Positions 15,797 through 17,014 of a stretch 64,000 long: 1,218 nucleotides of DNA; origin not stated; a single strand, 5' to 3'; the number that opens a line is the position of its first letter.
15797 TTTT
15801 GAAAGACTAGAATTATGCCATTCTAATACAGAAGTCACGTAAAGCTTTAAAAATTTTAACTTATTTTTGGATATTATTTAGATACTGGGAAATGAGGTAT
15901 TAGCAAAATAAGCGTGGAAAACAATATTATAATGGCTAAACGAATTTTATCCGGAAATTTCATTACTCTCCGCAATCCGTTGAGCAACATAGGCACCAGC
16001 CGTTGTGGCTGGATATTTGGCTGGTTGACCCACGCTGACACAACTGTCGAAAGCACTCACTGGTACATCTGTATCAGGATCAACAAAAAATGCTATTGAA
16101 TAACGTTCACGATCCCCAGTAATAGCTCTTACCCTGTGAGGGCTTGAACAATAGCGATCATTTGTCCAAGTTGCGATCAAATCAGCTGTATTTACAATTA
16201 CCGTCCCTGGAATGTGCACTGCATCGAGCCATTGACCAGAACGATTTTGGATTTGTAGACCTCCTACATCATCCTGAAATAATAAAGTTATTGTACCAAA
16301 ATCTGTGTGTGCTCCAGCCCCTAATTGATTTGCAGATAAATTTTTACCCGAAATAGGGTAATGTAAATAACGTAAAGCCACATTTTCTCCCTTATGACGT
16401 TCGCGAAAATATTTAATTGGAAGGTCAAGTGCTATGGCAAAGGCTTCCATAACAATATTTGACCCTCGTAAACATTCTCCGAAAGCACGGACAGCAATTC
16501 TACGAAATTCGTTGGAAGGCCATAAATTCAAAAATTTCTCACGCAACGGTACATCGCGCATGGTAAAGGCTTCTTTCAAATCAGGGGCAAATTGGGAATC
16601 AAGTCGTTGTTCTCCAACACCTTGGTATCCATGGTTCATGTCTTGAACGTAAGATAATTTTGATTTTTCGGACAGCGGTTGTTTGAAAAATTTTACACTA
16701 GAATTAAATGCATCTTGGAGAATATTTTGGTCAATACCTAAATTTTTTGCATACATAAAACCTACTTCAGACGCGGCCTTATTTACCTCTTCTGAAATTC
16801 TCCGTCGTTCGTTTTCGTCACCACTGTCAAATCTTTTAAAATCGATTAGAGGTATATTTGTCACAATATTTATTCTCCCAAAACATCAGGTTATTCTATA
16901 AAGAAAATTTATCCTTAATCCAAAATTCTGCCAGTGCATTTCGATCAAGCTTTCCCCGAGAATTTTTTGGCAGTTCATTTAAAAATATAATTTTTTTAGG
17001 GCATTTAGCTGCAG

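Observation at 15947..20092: UbiD-4, an aryl/acyl-CoA ligase and an IPNS-like 2OG/Fe(II) oxygenase are co-transcribed upstream of the UbiD triplet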

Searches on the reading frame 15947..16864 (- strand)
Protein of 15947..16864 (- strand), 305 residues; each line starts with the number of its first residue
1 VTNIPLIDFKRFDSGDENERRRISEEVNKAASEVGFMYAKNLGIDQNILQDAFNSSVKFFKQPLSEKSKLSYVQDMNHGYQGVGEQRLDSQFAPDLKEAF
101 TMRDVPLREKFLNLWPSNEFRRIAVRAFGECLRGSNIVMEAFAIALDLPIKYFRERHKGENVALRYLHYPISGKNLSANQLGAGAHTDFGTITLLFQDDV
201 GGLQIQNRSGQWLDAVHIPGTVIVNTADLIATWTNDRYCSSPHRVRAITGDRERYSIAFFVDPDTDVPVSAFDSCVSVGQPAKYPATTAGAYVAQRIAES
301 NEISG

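Call 4: search_protein_families(library=pfam, proteins=[window:15947-16864:-])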
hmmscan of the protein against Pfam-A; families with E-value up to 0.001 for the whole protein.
window:15947-16864:- (305 aa): 2 families
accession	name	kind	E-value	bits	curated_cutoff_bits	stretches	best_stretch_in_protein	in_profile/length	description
PF03171.26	2OG-FeII_Oxy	-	1.5e-25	89.9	23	1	163-263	6-101/101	2OG-Fe(II) oxygenase superfamily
PF14226.12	DIOX_N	-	3.7e-22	79.6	27.3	1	4-118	1-117/117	non-haem dioxygenase in morphine synthesis N-terminal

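Call 5: search_protein_families(library=ncbifam, proteins=[window:15947-16864:-])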
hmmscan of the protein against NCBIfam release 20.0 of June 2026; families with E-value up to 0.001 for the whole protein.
window:15947-16864:- (305 aa): 0 families

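Call 10: find_encoding_contigs(protein=window:15947-16864:-, flank=10000, max_places=6)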
Protein window:15947-16864:- (305 aa): no gene with exactly this product is on record in the collection.

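Call 17: search_solved_structures(query=window:15947-16864:-, max_evalue=0.00001)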
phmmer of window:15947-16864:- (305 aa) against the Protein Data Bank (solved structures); distinct sequences matched with E-value up to 0.00001: 69 (the best 60 are shown).
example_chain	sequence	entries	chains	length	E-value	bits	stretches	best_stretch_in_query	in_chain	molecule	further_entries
5c3p_A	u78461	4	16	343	1.1e-45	159.9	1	4-299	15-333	Thymine dioxygenase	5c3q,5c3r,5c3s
5c3o_A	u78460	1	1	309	1.2e-41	146.5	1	4-264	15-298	Thymine dioxygenase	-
9ovh_A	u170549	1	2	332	1.8e-37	132.8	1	1-271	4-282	2-oxoglutarate-dependent ethylene/succinate-forming enzyme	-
3oox_A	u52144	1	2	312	7.8e-31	111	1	21-299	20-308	putative 2OG-Fe(II) oxygenase family protein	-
6jyv_A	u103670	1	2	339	1.7e-29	106.7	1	3-273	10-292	Probable iron/ascorbate oxidoreductase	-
9ig3_A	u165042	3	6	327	3e-29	105.9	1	4-267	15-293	2-oxoglutarate-dependent dioxygenase traH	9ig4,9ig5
6lsv_A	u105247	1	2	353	7.8e-28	101.2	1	2-292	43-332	Probable 2-oxoglutarate-dependent dioxygenase At5g05600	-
8etn_A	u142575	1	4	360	1.2e-27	100.6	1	4-288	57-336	Tri-Ketone Dioxygenase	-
9gi5_A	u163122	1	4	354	1.1e-26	97.4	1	4-295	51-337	Os06g0176700 protein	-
2brt_A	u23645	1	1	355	1.3e-25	93.8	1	3-297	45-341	LEUCOANTHOCYANIDIN DIOXYGENASE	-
1gp4_A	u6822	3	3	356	1.4e-25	93.8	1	3-297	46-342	ANTHOCYANIDIN SYNTHASE | LEUCOANTHOCYANIDIN DIOXYGENASE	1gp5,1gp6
8x6q_A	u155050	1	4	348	1.5e-25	93.7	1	4-294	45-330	HPPD Inhibitor Sensitive 1-like 1 protein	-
8x7d_A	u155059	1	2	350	1.5e-25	93.7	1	4-294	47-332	HPPD Inhibitor Sensitive 1-like 1 protein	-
8y4u_A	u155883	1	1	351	1.7e-24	90.2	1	4-288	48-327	Fe(II)/2-oxoglutarate-dependent oxygenase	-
8s7b_A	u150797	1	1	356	1.8e-24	90.2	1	4-288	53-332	Fe(II)/2-oxoglutarate-dependent oxygenase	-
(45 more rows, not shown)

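Call 35: find_homologous_proteins(query=window:15947-16864:-)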
Query window:15947-16864:- (305 aa): 913 proteins with E <= 0.001 among 2403 candidates; the best 120 are listed.
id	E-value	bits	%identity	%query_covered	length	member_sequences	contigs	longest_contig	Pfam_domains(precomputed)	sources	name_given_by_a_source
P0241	1.3e-199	680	98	100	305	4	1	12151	PF14226.13,PF03171.27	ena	-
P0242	1.7e-199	680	98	100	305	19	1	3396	PF14226.13,PF03171.27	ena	-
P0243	1.3e-187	641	92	100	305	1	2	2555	PF14226.13,PF03171.27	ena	-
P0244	1.7e-186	637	92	100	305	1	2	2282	PF14226.13,PF03171.27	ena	-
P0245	2.8e-138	479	69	100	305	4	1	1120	PF14226.13,PF03171.27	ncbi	-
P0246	1.9e-136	473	67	100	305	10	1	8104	PF14226.13,PF03171.27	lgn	-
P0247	9.5e-136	470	66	100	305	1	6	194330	PF14226.13,PF03171.27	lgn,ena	-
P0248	6.5e-135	468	66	100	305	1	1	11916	PF14226.13,PF03171.27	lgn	-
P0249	1.7e-134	466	67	100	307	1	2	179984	PF14226.13,PF03171.27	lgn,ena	-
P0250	8.5e-134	464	67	100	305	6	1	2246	PF14226.13,PF03171.27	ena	-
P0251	5.5e-133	461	67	100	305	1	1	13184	PF14226.13,PF03171.27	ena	-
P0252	8.6e-133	461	66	100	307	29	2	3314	PF14226.13,PF03171.27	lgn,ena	-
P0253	1.0e-131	457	67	100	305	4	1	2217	PF14226.13,PF03171.27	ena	-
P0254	1.4e-131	457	65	100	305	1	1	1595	PF14226.13,PF03171.27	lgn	-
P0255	1.5e-128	447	65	100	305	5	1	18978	PF14226.13,PF03171.27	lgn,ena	-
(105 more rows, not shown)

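Call 37: find_related_loci(query=A2, collection=metagenome_contigs, flank=8000)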
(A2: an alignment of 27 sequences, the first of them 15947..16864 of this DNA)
Query A2 (305 aa) in metagenome_contigs; peptide patterns used: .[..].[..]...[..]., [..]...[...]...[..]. (x = any residue, [..] = any of these).
600 stretches matched a pattern (row limit reached: there are more); 575 encode a relative of the query (tblastn E <= 1e-3); the best 80 are kept; 80 distinct loci.
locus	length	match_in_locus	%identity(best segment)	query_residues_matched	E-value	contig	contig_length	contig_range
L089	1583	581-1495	66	1-305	7e-153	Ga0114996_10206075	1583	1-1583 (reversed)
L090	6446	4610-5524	64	1-305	1e-133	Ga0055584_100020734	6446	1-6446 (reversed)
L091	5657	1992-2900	63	1-303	2e-132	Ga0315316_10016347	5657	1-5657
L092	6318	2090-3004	61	1-305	8e-126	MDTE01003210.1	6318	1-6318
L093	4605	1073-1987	53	1-300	7e-107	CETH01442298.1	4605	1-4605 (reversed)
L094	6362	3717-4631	51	1-300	5e-103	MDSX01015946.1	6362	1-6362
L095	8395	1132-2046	50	1-300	1e-97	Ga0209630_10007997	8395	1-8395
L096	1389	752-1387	63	1-212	2e-96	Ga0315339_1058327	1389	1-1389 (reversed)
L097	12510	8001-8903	45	1-301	2e-85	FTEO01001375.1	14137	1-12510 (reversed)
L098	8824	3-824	48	28-305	1e-85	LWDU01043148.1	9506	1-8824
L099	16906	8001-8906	45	1-302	4e-85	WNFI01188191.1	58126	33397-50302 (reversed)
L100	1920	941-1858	45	1-305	8e-89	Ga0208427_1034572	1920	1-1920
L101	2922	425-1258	47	25-301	5e-85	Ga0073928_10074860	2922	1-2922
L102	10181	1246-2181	44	3-301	2e-83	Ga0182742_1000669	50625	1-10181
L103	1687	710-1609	44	2-301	2e-86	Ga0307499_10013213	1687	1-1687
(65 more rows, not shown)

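Call 58: search_solved_structures(query=window:15947-16864:-, max_evalue=1e-28, show_alignments=3)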
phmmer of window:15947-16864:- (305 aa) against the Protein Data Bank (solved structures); distinct sequences matched with E-value up to 1e-28: 6.
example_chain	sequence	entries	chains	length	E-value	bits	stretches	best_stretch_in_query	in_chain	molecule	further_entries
5c3p_A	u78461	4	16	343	1.1e-45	159.9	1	4-299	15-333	Thymine dioxygenase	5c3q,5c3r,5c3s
5c3o_A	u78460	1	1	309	1.2e-41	146.5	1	4-264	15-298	Thymine dioxygenase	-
9ovh_A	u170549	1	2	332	1.8e-37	132.8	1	1-271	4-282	2-oxoglutarate-dependent ethylene/succinate-forming enzyme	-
3oox_A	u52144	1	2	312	7.8e-31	111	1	21-299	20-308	putative 2OG-Fe(II) oxygenase family protein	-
6jyv_A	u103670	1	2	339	1.7e-29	106.7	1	3-273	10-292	Probable iron/ascorbate oxidoreductase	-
9ig3_A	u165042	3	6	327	3e-29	105.9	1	4-267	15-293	2-oxoglutarate-dependent dioxygenase traH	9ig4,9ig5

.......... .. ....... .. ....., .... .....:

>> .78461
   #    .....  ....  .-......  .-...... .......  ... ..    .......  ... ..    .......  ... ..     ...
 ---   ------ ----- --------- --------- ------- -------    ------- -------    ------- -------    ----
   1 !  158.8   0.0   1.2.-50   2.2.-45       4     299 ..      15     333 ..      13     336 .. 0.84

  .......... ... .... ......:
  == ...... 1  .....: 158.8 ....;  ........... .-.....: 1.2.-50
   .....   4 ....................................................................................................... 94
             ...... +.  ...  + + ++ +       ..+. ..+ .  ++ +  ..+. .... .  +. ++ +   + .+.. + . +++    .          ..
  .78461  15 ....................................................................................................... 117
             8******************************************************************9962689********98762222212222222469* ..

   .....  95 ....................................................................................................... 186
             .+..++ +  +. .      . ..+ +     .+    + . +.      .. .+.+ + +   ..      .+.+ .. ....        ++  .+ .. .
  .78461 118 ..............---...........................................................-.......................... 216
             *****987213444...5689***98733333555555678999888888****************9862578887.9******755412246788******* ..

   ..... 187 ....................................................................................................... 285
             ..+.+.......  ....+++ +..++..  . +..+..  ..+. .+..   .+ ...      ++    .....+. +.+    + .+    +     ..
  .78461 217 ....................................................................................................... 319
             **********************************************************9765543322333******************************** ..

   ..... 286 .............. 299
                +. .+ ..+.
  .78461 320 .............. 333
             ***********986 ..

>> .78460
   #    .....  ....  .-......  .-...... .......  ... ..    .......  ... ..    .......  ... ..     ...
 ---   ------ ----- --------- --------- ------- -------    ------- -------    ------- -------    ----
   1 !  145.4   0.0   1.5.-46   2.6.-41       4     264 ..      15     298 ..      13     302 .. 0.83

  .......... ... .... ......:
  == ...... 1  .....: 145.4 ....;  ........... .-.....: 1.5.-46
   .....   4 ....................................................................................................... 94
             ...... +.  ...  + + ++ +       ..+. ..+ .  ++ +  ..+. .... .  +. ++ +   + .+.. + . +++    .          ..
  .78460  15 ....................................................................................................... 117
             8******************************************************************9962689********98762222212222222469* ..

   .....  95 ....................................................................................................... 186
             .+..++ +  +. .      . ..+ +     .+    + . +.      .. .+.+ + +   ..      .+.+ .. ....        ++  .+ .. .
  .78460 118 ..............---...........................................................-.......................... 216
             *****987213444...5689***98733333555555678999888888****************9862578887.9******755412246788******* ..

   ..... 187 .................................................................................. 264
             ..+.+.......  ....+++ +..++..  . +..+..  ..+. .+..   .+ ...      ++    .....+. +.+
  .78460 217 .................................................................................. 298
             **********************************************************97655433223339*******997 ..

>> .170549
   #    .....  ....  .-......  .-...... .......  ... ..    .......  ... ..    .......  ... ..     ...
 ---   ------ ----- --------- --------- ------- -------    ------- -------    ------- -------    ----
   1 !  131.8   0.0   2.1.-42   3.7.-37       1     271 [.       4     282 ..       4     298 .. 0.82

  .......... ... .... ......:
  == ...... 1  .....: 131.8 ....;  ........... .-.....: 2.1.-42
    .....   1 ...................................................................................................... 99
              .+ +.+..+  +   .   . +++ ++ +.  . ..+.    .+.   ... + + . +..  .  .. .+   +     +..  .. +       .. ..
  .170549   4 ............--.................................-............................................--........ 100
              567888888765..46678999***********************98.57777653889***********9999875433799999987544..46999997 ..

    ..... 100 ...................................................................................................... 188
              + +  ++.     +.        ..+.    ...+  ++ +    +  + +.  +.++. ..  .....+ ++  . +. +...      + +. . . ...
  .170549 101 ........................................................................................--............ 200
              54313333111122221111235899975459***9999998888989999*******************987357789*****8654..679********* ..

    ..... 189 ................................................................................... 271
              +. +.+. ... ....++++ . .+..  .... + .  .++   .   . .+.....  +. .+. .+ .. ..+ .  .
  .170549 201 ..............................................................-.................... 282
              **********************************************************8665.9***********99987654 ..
